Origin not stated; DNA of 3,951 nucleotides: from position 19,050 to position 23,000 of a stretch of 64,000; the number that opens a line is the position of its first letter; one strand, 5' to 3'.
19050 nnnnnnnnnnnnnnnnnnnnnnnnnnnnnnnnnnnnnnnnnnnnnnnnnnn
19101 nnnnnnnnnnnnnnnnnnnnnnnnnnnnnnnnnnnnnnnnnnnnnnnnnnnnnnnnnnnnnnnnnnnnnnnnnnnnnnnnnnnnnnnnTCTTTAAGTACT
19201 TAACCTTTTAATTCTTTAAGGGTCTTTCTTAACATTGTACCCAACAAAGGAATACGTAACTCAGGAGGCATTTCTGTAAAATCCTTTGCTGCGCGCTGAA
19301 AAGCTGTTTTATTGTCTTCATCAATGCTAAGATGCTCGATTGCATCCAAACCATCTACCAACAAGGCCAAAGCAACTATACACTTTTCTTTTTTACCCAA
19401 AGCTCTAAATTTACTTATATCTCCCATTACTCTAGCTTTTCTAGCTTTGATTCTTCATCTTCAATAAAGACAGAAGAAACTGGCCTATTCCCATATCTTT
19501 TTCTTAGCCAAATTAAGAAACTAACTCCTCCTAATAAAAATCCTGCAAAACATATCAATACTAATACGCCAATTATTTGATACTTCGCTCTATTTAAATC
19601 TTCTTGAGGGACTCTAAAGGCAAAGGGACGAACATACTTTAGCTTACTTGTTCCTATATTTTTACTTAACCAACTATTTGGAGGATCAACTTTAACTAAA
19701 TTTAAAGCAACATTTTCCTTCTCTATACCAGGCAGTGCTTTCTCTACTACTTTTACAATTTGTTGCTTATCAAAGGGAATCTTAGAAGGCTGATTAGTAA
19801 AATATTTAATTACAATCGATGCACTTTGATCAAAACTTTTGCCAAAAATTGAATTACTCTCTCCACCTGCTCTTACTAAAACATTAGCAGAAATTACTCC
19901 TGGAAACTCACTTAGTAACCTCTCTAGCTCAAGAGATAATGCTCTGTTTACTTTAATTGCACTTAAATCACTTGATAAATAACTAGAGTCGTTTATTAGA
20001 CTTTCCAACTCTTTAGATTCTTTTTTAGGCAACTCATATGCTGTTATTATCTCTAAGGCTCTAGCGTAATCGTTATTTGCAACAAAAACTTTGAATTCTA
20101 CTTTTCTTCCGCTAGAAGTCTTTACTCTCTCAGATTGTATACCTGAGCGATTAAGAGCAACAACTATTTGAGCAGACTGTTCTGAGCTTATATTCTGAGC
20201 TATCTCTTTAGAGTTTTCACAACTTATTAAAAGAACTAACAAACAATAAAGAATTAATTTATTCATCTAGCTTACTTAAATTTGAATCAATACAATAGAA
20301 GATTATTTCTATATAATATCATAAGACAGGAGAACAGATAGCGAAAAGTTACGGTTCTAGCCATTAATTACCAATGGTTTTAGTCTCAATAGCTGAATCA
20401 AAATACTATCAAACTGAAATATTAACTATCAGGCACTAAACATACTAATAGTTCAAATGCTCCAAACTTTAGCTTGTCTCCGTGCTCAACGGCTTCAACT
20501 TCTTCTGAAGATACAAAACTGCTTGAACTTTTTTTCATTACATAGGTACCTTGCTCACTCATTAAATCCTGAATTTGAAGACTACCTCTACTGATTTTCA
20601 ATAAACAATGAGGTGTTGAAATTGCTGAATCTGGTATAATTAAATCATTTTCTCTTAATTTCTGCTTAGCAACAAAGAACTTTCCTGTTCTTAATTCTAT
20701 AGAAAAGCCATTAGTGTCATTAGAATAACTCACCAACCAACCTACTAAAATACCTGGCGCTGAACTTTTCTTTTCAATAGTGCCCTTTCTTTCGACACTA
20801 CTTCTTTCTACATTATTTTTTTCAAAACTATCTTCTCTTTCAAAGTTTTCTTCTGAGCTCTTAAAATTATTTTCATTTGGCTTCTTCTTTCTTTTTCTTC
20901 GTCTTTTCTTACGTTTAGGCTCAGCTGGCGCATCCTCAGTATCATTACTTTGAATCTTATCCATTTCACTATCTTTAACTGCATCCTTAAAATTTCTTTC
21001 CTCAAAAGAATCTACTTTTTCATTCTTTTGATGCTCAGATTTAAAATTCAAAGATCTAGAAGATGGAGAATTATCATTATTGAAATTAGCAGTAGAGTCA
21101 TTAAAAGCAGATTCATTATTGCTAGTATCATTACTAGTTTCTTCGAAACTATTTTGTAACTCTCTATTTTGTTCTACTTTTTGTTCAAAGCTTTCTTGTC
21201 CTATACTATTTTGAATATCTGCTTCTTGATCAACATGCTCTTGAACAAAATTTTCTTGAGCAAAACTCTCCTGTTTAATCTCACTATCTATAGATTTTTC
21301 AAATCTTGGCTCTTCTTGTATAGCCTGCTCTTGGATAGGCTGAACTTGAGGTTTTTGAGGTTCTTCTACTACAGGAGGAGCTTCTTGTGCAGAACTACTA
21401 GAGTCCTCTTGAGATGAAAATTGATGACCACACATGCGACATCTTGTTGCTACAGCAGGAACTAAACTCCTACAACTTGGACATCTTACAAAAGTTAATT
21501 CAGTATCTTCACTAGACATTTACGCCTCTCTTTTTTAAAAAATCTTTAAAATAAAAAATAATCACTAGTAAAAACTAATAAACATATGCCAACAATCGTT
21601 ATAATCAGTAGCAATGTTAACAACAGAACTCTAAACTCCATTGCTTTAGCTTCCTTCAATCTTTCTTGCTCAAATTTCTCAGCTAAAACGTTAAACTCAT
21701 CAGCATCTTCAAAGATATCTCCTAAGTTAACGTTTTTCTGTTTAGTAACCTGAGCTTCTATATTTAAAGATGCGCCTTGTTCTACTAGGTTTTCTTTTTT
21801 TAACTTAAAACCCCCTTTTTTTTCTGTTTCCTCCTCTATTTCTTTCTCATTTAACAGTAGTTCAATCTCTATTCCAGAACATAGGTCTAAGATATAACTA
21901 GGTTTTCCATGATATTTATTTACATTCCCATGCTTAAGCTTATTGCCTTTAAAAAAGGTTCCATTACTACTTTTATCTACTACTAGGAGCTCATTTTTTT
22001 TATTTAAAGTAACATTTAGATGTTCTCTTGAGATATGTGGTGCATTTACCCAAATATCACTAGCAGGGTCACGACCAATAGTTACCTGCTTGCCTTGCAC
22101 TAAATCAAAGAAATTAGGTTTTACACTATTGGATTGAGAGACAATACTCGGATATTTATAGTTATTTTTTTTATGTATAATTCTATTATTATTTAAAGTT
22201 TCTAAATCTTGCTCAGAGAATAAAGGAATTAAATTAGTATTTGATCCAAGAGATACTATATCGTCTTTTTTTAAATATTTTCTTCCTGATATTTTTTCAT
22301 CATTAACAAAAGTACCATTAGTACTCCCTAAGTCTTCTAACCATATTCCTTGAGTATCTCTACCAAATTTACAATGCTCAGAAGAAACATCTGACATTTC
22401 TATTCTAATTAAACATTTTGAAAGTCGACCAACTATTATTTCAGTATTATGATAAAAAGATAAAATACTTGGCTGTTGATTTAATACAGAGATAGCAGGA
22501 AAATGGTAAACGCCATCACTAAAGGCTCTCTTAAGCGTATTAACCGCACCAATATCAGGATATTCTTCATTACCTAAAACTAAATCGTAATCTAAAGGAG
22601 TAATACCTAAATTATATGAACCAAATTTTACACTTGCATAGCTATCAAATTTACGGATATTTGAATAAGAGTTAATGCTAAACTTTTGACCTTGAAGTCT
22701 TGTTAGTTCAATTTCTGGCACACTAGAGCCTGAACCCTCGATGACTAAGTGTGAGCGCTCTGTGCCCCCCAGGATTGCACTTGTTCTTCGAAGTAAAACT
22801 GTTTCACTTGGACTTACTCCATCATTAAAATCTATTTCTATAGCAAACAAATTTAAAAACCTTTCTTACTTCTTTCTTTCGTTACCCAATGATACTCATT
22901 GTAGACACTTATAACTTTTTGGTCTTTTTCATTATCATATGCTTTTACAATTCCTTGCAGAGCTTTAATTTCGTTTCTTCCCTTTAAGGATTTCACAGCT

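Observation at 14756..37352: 23-gene co-directional block joining a minimal, secretin-less and ATPase-less T3SS core to a secretin-less Tad pilus and Hanks kinase/FHA/PP2C signalling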

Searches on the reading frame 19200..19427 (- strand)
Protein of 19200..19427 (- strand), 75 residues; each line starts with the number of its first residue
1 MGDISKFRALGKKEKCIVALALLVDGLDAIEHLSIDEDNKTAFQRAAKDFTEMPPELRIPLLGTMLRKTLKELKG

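Call 4: search_protein_families(library=pfam, proteins=[window:19200-19427:-], max_evalue=0.01)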
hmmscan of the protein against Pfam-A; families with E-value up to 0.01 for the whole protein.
window:19200-19427:- (75 aa): 0 families

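Call 7: search_protein_families(library=ncbifam, proteins=[window:19200-19427:-], max_evalue=0.01)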
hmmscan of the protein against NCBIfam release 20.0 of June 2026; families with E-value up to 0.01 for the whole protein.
window:19200-19427:- (75 aa): 0 families

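Call 52: search_solved_structures(query=A3, max_evalue=10, show_alignments=3)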
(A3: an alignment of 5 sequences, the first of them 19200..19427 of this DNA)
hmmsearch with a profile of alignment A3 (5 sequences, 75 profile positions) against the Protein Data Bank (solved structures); distinct sequences matched with E-value up to 10: 8.
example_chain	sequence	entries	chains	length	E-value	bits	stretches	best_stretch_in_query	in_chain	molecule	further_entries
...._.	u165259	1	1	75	0.29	14.5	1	13-45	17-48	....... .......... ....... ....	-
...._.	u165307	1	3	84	0.39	14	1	13-45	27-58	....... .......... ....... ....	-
2d4r_A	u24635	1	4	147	0.39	14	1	52-73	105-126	hypothetical protein TTHA0849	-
7dvg_A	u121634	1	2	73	0.59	13.5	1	13-41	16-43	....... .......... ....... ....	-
7dv8_A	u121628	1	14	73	0.77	13.1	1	13-45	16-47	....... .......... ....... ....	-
8b2r_A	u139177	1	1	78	1.2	12.5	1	13-41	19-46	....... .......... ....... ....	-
5zne_A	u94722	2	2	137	1.4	12.3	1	13-45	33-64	NBS-LRR type protein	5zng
4g9q_A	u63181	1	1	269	1.7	12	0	2-25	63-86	4-carboxymuconolactone decarboxylase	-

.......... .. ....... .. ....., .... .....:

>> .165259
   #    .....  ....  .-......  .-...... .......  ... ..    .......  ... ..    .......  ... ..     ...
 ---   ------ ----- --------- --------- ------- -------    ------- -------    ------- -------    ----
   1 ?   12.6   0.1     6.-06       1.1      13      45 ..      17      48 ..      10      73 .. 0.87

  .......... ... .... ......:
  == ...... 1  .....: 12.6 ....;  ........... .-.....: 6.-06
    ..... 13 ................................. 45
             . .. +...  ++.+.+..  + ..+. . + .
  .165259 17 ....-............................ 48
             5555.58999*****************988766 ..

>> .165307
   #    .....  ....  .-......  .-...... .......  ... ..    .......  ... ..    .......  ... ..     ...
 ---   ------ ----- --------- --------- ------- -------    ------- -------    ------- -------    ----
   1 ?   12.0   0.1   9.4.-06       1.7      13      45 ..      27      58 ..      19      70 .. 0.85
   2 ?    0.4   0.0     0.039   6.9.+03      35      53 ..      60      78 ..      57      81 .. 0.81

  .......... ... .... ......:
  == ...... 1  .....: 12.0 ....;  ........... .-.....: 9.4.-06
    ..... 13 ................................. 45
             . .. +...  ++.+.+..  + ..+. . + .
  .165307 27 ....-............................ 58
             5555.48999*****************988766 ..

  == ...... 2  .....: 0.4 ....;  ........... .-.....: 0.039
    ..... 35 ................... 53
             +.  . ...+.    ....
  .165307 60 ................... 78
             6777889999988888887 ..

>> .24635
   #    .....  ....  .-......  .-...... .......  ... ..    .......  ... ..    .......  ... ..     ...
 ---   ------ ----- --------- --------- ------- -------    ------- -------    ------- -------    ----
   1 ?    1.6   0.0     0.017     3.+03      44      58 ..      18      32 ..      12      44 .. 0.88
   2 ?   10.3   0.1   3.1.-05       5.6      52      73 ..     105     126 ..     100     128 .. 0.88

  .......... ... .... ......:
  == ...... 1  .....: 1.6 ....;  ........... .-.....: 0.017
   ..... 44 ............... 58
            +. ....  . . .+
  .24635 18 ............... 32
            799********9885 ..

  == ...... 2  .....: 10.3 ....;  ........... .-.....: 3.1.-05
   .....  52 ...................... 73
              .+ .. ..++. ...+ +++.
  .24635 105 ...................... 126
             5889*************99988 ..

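Call 57: search_protein_families(library=pfam, alignment_id=A3, max_evalue=10)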
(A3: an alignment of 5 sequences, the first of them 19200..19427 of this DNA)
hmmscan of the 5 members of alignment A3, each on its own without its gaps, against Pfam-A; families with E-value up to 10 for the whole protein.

A. member 1, window:19200-19427:- (75 aa): 1 family
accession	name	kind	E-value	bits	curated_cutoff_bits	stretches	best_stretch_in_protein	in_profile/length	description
PF08568.16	Kinetochor_Ybp2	-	0.18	10.7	25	1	22-73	105-157/636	Uncharacterised protein family, YAP/Alf4/glomulin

B. families by the number of members that match (of 5 scanned): 2 families
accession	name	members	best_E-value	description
PF05331.17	DUF742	1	0.011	Protein of unknown function (DUF742)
PF08568.16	Kinetochor_Ybp2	1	0.18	Uncharacterised protein family, YAP/Alf4/glomulin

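Call 63: predict_structure(protein=window:19200-19427:-)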
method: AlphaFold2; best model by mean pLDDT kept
length: 75 residues; sequences in the alignment: 1
mean_pLDDT: 86.7   pTM: 0.72
mean pLDDT of the five models: 86.7, 83.1, 80.2, 74.1, 67.3
residues with pLDDT >= 90: 14; 70-90: 58; 50-70: 3; < 50: 0
segments of 3 or more residues with pLDDT < 50: none
pLDDT, mean of each block of 10 residues (from residue 1): 82 89 87 90 90 85 87 79
secondary structure, 60 per line:
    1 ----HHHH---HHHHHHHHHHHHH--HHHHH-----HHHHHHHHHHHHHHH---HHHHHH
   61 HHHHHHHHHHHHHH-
elements in order: H5-8 H12-24 H27-31 H37-51 H55-74

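Call 67: fold_search(model_id=the predicted structure, library=pdb)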
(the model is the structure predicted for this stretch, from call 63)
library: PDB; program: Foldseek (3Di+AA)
matches with E <= 10: 70; with E <= 0.001: 0
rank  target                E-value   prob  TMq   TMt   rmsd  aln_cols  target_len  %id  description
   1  2of5_H                2.1e+00  0.21  0.40  0.31  10.2        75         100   21  Oligomeric Death Domain complex (released 2007-04-17)
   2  9k85_A                2.4e+00  0.10  0.28  0.12  10.7        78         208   23  Cryo-EM structure of designed zinc-induced filament Fiber-n6-Zn1-HEHE-46 (released 2025-10-29)
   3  6gy7_C                2.7e+00  0.15  0.39  0.12   8.1        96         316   14  Crystal structure of XaxB from Xenorhabdus nematophil (released 2018-07-25)
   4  6gy7_B                4.2e+00  0.12  0.39  0.11   8.1        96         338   14  Crystal structure of XaxB from Xenorhabdus nematophil (released 2018-07-25)
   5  1utg                  5.0e+00  0.21  0.50  0.53   3.7        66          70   17  REFINEMENT OF THE C2221 CRYSTAL FORM OF OXIDIZED UTEROGLOBIN AT 1.34 ANGSTROMS RESOLUTION (released 1989-10-15)
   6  5chi_A                5.3e+00  0.18  0.38  0.14   4.3        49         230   20  Crystal structure of PF2046 in complex with ssDNA (released 2016-08-10)
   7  6ek4_D                5.3e+00  0.08  0.36  0.10  11.6       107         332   12  PaxB from Photorhabdus luminescens (released 2018-05-16)
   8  4xb4_B                5.3e+00  0.04  0.26  0.15  13.8        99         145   14  Structure of the N-terminal domain of OCP binding canthaxanthin (released 2015-07-15)
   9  4yot_A                5.9e+00  0.15  0.37  0.14   4.4        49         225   18  Crystal structure of a trimeric exonuclease PhoExo I from Pyrococcus horikoshii OT3 at 2.15A resolution (released 2015-07-15)
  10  6rqj_A                5.9e+00  0.15  0.49  0.06   3.9        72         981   14  Structure of human complement C5 complexed with tick inhibitors OmCI, RaCI1 and CirpT1 (released 2020-01-08)
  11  5aqg_D                5.9e+00  0.04  0.27  0.20  13.0        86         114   13  Fragment-based screening of HSP70 sheds light on the functional role of ATP-binding site residues (released 2016-10-05)
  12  4wb2_B                6.3e+00  0.13  0.42  0.46   3.8        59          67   14  Crystal structure of the mirror-image L-RNA/L-DNA aptamer NOX-D20 in complex with mouse C5a complement anaphylatoxin (released 2015-05-06)
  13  9o5s_Q                6.3e+00  0.08  0.36  0.29  12.3        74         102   14  minibinder-antigen complex BXMart1-3-MART1-HLA*A02 (released 2025-07-23)
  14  6jv7_B                6.3e+00  0.04  0.22  0.22   7.9        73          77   14  Chimeric Rat C5a (released 2020-04-22)
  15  9bwx_C                6.3e+00  0.03  0.25  0.10  11.3        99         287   16  Consensus full-complex model for preturnover condition of Bacillus subtilis ribonucleotide reductase complex (released 2025-03-19)
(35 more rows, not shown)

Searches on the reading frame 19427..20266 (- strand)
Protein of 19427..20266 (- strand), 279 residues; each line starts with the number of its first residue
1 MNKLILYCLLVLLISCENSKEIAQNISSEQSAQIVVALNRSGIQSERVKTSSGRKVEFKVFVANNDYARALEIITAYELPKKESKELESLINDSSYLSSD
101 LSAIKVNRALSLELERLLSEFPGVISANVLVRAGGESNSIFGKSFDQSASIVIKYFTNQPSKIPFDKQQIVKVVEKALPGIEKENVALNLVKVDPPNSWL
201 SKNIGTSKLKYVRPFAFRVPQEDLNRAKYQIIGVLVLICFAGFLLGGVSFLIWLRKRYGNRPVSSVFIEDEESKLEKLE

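Call 4: search_protein_families(library=pfam, proteins=[window:19427-20266:-], max_evalue=0.01)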
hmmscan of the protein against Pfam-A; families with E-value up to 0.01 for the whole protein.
window:19427-20266:- (279 aa): 1 family
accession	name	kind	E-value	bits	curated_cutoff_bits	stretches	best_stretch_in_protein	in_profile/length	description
PF01514.23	YscJ_FliF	-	1.8e-12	47.9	24.4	1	18-187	5-168/179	Secretory protein of YscJ/FliF family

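Call 7: search_protein_families(library=ncbifam, proteins=[window:19427-20266:-], max_evalue=0.01)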
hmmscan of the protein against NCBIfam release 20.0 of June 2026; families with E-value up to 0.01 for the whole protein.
window:19427-20266:- (279 aa): 3 families
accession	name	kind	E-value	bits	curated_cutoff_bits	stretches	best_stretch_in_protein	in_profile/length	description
TIGR02544.1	III_secr_YscJ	equivalog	6.4e-27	94.5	161.95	1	3-194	4-189/193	type III secretion system inner membrane ring lipoprotein SctJ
NF011852.0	PRK15324.1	equivalog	3.2e-10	39.9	261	1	5-131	5-130/252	EscJ/YscJ/HrcJ family type III secretion inner membrane ring protein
TIGR00206.1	fliF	equivalog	2.6e-06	26.7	129.75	1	6-188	35-212/555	flagellar basal-body MS-ring/collar protein FliF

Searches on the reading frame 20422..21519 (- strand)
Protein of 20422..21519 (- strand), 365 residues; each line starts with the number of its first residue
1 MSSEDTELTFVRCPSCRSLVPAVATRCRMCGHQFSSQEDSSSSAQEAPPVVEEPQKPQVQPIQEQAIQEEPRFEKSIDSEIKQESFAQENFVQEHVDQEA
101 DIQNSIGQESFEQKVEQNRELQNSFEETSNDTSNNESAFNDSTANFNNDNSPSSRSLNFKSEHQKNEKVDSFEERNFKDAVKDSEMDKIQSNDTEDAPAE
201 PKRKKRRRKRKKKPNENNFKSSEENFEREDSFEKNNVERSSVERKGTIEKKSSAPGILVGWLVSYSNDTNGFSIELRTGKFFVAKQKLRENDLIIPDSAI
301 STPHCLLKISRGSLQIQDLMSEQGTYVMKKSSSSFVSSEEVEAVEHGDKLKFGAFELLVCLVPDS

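Call 4: search_protein_families(library=pfam, proteins=[window:20422-21519:-], max_evalue=0.01)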
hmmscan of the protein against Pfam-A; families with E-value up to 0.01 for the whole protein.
window:20422-21519:- (365 aa): 3 families
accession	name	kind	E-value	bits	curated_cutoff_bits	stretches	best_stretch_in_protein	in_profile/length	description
PF00498.31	FHA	-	5.4e-08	33.6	20.7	1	289-353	7-67/67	FHA domain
PF16697.10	Yop-YscD_cpl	-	1.5e-07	32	33.2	1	270-360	8-91/94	Inner membrane component of T3SS, cytoplasmic domain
PF10571.15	UPF0547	-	4e-06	27.3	29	1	13-36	3-26/26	Uncharacterised protein family UPF0547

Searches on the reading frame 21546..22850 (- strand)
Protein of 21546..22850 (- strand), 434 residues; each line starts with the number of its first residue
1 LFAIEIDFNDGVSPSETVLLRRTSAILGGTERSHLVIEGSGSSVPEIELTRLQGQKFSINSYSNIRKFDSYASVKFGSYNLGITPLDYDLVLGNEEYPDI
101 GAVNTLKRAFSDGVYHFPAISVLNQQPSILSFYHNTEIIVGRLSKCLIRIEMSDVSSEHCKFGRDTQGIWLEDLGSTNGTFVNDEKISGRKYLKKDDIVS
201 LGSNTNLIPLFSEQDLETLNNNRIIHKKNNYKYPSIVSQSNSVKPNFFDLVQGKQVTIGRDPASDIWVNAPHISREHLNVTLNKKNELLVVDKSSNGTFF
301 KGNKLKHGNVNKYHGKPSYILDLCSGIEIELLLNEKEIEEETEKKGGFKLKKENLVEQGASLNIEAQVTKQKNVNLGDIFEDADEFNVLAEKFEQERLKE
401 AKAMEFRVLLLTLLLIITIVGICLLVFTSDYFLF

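Call 4: search_protein_families(library=pfam, proteins=[window:21546-22850:-], max_evalue=0.01)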
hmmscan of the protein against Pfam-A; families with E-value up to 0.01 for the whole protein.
window:21546-22850:- (434 aa): 2 families
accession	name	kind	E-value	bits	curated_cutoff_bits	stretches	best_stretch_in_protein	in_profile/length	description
PF00498.31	FHA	-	1.2e-28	99.8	20.7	2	138-202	1-67/67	FHA domain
PF16697.10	Yop-YscD_cpl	-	4.6e-16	59.3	33.2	2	134-203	15-85/94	Inner membrane component of T3SS, cytoplasmic domain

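Call 66: search_protein_families(library=ncbifam, proteins=[window:21546-22850:-], max_evalue=0.01)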
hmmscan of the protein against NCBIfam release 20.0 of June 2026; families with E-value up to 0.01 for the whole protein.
window:21546-22850:- (434 aa): 5 families
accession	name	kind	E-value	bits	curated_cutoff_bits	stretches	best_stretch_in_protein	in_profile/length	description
NF049868.1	FhaB_Rv0019c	equivalog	2.2e-19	70.1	125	2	135-204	85-154/158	FHA domain-containing protein FhaB/FipA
NF041660.2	oxygluDhInhib_OdhI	equivalog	3.5e-10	39.9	200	2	140-202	60-121/130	oxoglutarate dehydrogenase inhibitor Odhl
NF052573.1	HisKinEspAMyxo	equivalog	6.4e-10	37.7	1400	1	135-207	45-117/755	serine histidine kinase EspA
NF052403.1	ESX1TransRegEspM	equivalog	5.5e-09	35.3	550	1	254-305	29-79/367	ESX-1 type VII secretion system transcriptional regulator EspM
NF033760.1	gliding_GltG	equivalog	3.7e-05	22.4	650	1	135-204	22-92/650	adventurous gliding motility protein GltG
